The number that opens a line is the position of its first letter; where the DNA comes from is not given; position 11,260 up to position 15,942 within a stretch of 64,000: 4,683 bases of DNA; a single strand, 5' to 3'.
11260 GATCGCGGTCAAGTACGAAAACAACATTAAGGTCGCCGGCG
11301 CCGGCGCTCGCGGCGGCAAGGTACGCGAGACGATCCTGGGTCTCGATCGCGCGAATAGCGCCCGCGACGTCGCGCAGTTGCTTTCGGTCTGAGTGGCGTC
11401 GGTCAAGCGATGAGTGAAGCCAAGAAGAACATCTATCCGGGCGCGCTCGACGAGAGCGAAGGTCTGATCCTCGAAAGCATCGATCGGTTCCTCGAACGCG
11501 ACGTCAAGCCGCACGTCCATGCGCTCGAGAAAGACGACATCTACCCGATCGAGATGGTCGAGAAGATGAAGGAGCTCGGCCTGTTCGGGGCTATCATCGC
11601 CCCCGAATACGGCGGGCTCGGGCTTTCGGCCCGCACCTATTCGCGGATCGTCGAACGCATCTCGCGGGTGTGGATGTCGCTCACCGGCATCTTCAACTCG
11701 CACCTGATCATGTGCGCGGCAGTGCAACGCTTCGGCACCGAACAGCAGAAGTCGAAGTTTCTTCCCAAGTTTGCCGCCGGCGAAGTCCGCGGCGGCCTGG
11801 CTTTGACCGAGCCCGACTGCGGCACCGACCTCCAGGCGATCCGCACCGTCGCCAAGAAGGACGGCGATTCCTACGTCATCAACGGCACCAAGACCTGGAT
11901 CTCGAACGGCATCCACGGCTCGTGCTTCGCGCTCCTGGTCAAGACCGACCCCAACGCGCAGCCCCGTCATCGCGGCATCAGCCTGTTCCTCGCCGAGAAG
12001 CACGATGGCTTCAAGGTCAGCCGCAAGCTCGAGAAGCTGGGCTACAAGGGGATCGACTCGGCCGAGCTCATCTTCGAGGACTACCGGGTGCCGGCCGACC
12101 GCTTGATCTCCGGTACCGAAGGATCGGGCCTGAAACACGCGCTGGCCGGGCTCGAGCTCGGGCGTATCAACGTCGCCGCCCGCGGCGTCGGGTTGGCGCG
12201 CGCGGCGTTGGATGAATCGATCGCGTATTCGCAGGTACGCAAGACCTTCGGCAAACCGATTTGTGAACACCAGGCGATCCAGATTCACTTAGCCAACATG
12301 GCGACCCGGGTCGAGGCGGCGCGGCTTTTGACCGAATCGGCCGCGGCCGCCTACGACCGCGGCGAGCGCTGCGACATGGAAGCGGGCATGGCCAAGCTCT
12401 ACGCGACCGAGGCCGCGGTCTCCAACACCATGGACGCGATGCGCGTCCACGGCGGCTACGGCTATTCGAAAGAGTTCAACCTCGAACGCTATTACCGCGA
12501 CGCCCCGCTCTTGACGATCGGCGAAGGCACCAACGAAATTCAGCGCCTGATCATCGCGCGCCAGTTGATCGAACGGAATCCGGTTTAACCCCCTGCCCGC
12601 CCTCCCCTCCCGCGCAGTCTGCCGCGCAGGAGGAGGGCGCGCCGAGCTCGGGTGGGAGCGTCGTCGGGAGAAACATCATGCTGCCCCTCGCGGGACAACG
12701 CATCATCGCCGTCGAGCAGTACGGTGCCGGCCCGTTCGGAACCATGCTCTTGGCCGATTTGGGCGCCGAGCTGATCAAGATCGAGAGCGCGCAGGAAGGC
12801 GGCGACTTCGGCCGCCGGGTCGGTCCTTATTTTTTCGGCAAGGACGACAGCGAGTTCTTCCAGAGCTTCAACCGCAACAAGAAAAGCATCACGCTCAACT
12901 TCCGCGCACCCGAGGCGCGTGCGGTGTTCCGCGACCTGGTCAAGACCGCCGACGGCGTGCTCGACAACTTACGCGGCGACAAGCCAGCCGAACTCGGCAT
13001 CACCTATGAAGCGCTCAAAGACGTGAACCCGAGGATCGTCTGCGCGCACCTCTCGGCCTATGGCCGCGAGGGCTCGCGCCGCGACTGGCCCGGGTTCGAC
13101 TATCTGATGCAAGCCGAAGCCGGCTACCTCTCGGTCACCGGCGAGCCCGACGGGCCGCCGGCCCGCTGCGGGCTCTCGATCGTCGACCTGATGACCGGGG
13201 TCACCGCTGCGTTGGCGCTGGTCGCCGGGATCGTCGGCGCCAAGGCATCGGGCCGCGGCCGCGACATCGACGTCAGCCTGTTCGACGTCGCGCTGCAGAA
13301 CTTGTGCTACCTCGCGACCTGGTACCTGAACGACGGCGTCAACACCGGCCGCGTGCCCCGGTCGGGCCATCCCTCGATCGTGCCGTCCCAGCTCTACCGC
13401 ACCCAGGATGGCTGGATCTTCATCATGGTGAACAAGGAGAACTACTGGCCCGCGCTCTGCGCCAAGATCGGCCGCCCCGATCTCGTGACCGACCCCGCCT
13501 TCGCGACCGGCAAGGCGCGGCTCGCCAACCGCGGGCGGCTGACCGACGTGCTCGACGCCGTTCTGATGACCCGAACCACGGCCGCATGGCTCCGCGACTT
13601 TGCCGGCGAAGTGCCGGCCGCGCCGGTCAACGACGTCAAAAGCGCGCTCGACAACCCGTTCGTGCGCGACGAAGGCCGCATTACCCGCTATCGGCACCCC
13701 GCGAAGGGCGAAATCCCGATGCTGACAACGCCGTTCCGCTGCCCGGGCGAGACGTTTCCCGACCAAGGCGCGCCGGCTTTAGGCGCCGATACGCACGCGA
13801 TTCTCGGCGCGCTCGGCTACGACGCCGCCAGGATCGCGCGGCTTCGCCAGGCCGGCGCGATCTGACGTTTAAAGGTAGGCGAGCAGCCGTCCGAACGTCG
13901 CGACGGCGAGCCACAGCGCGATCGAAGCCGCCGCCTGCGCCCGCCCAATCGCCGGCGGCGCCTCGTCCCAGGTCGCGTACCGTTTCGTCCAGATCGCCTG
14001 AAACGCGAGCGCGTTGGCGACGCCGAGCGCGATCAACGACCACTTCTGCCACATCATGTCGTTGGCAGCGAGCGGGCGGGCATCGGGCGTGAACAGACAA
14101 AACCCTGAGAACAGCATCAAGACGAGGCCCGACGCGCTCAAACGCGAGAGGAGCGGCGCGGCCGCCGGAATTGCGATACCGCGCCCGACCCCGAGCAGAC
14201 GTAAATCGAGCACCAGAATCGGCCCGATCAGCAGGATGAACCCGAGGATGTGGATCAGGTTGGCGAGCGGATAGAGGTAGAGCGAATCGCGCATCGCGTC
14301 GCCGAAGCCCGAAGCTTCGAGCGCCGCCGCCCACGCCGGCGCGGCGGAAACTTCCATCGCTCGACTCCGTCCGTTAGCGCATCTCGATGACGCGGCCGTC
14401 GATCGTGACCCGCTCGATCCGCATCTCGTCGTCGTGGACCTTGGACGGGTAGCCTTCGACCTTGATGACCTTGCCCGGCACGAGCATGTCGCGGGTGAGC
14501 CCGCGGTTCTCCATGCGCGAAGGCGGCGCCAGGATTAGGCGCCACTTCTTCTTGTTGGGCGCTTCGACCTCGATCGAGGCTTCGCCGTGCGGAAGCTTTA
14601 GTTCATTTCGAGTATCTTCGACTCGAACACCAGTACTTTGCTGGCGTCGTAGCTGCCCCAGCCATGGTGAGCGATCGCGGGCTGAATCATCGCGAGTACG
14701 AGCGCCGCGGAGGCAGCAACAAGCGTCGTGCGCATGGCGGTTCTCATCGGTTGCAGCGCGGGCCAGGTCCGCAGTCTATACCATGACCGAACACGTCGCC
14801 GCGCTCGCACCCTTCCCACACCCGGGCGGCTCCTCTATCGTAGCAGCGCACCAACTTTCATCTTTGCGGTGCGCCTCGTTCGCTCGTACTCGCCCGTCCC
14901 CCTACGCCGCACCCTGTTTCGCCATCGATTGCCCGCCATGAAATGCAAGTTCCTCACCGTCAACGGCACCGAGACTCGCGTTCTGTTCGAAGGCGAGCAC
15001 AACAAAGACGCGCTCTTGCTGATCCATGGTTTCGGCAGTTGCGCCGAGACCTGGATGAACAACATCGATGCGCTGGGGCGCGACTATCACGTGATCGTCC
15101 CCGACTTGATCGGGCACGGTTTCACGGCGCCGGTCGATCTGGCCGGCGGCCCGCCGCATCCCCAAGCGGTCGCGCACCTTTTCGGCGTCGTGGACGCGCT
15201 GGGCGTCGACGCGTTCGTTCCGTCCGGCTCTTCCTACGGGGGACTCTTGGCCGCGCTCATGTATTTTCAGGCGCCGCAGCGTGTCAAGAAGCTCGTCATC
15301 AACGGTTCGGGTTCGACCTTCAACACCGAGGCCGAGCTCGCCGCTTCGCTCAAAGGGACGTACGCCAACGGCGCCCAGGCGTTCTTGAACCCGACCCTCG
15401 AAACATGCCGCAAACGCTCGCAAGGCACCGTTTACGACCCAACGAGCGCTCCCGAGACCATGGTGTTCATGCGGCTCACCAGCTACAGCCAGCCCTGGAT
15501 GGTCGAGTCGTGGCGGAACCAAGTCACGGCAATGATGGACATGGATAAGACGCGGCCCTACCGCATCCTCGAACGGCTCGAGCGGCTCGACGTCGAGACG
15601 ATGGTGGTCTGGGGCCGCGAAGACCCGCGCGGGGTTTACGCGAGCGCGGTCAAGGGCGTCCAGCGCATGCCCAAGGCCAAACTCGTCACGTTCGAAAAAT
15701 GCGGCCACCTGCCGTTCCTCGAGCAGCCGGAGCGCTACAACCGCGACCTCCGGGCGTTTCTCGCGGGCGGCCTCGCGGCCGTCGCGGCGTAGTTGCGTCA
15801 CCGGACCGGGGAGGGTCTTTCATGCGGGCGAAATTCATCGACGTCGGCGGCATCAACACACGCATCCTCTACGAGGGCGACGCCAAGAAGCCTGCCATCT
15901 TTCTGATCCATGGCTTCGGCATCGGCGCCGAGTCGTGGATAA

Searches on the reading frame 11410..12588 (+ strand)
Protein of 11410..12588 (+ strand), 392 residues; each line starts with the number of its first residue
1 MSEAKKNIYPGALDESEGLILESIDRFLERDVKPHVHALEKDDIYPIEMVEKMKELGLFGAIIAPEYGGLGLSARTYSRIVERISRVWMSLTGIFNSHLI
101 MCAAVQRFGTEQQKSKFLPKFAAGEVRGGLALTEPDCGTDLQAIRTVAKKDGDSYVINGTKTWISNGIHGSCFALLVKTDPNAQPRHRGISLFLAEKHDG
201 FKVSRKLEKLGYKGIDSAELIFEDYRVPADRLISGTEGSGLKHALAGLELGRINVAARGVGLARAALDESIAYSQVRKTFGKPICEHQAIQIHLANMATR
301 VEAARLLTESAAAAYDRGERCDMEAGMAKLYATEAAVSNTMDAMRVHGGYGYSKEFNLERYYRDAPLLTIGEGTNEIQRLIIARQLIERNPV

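Call 12: search_protein_families(library=pfam, proteins=[window:11410-12588:+], max_evalue=0.0001)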
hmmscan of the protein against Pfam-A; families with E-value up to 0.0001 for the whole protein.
window:11410-12588:+ (392 aa): 5 families
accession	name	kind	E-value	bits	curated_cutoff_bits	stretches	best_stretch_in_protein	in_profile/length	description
PF00441.29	Acyl-CoA_dh_1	-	5.4e-51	173.1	22.4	1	238-386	1-149/150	Acyl-CoA dehydrogenase, C-terminal domain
PF02771.21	Acyl-CoA_dh_N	-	4.4e-29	101.6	22.9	1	16-125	3-113/113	Acyl-CoA dehydrogenase, N-terminal domain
PF08028.16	Acyl-CoA_dh_2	-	2.7e-23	83.2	22.7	1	255-369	3-127/134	Acyl-CoA dehydrogenase, C-terminal domain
PF02770.24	Acyl-CoA_dh_M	-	6e-23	81.3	33.3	1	130-224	2-96/97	Acyl-CoA dehydrogenase, middle domain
PF22924.1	ACOX_C_alpha1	-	3.4e-05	24.2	27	1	272-387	50-169/169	Acyl-CoA oxidase, C-alpha1 domain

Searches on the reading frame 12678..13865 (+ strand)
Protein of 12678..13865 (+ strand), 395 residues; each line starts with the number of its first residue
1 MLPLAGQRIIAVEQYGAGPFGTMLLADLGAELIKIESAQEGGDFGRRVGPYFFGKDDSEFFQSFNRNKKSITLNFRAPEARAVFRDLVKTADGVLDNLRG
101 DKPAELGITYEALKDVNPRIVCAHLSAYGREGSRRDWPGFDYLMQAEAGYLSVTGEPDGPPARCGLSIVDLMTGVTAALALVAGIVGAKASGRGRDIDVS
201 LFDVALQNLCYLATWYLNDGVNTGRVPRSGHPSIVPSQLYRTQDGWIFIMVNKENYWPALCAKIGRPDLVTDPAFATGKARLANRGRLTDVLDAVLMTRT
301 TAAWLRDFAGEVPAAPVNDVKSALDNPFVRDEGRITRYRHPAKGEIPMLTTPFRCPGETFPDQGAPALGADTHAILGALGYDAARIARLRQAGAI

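Call 12: search_protein_families(library=pfam, proteins=[window:12678-13865:+], max_evalue=0.0001)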
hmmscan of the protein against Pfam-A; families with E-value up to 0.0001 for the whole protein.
window:12678-13865:+ (395 aa): 1 family
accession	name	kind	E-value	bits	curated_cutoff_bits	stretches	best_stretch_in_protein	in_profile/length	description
PF02515.22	CoA_transf_3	-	1.1e-111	373.9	23.3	1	4-372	1-366/366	CoA-transferase family III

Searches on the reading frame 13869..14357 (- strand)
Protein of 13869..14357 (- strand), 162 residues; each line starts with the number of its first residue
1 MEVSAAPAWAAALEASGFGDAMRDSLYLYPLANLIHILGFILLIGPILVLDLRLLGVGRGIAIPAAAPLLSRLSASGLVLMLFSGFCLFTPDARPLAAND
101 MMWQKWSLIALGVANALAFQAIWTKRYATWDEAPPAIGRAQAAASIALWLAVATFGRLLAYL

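Call 12: search_protein_families(library=pfam, proteins=[window:13869-14357:-], max_evalue=0.0001)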
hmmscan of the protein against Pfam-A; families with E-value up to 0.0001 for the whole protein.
window:13869-14357:- (162 aa): 1 family
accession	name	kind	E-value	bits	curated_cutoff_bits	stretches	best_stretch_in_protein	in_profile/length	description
PF20349.3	DUF6644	-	2.6e-06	28.1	27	1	33-160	26-153/155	Family of unknown function (DUF6644)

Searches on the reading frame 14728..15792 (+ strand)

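Call 12: search_protein_families(library=pfam, proteins=[window:14728-15792:+], max_evalue=0.0001)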
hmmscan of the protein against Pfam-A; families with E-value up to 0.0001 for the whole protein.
window:14728-15792:+ (354 aa): 3 families
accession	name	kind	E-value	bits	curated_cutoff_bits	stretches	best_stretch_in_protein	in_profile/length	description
PF12697.13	Abhydrolase_6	-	2.7e-23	84.2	26.3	1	96-338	1-215/217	Alpha/beta hydrolase family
PF00561.26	Abhydrolase_1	-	6.5e-23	82.1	25.8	1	95-334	2-245/245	alpha/beta hydrolase fold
PF12146.15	Hydrolase_4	-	1.6e-07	31.3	27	1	91-333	2-238/239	Serine aminopeptidase, S33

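Call 52: search_protein_families(library=ncbifam, proteins=[window:14728-15792:+], max_evalue=0.00001)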
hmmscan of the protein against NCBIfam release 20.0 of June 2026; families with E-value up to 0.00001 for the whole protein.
window:14728-15792:+ (354 aa): 22 families
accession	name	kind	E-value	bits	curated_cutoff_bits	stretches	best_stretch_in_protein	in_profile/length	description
NF051488.1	bifunc_PcaDC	exception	3.2e-27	95.6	390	1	85-347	4-252/375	bifunctional 3-oxoadipate enol-lactonase/4-carboxymuconolactone decarboxylase PcaDC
TIGR02427.1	protocat_pcaD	equivalog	4.8e-27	94.9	255.85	1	88-345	7-250/251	3-oxoadipate enol-lactonase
NF011457.0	PRK14875.1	equivalog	4.4e-23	81.8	307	1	74-346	113-370/372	acetoin dehydrogenase dihydrolipoyllysine-residue acetyltransferase subunit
NF045632.1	hydroxlase_HsaD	equivalog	1.4e-22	80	400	1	75-346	16-289/290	4,5:9,10-diseco-3-hydroxy-5,9,17-trioxoandrosta-1(10),2-diene-4-oate hydrolase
TIGR03695.1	menH_SHCHC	equivalog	6.8e-20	71.6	208.55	1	93-205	2-115/252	2-succinyl-6-hydroxy-2,4-cyclohexadiene-1-carboxylate synthase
TIGR03343.1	biphenyl_bphD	equivalog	3.3e-18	65.9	462.15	1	82-345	19-280/282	2-hydroxy-6-oxo-6-phenylhexa-2,4-dienoate hydrolase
NF051487.1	bifunc_PcaCD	exception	1.8e-16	60.3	430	1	88-346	167-412/413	bifunctional 4-carboxymuconolactone decarboxylase/3-oxoadipate enol-lactonase PcaCD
TIGR01738.1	bioH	equivalog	3e-16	59.8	206.95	1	94-344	5-244/245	pimeloyl-ACP methyl ester esterase BioH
NF052614.1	AB_fold_OlsI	equivalog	3.2e-14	53.1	385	1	253-352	164-262/272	ornithine lipid biosynthesis O-acyltransferase OlsI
TIGR01250.1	pro_imino_pep_2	subfamily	1.2e-13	51.3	167.65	1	274-345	217-287/288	proline iminopeptidase-family hydrolase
TIGR03056.1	bchO_mg_che_rel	equivalog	1.8e-13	50.1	172.55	1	74-335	9-267/278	alpha/beta fold hydrolase BchO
TIGR03611.1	RutD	equivalog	2.3e-12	46.9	238.5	1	90-196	10-115/258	pyrimidine utilization protein D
NF050089.1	i_nPHAscl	equivalog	3e-12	46.2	300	1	81-197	6-120/288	intracellular short-chain-length polyhydroxyalkanoate depolymerase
NF045945.1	ProImpepLactob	equivalog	3.6e-11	43.1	400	0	273-345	219-290/293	proline iminopeptidase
NF052610.1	macro_16_ester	equivalog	1.7e-08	34.2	420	0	280-327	215-262/281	alpha/beta fold macrolide esterase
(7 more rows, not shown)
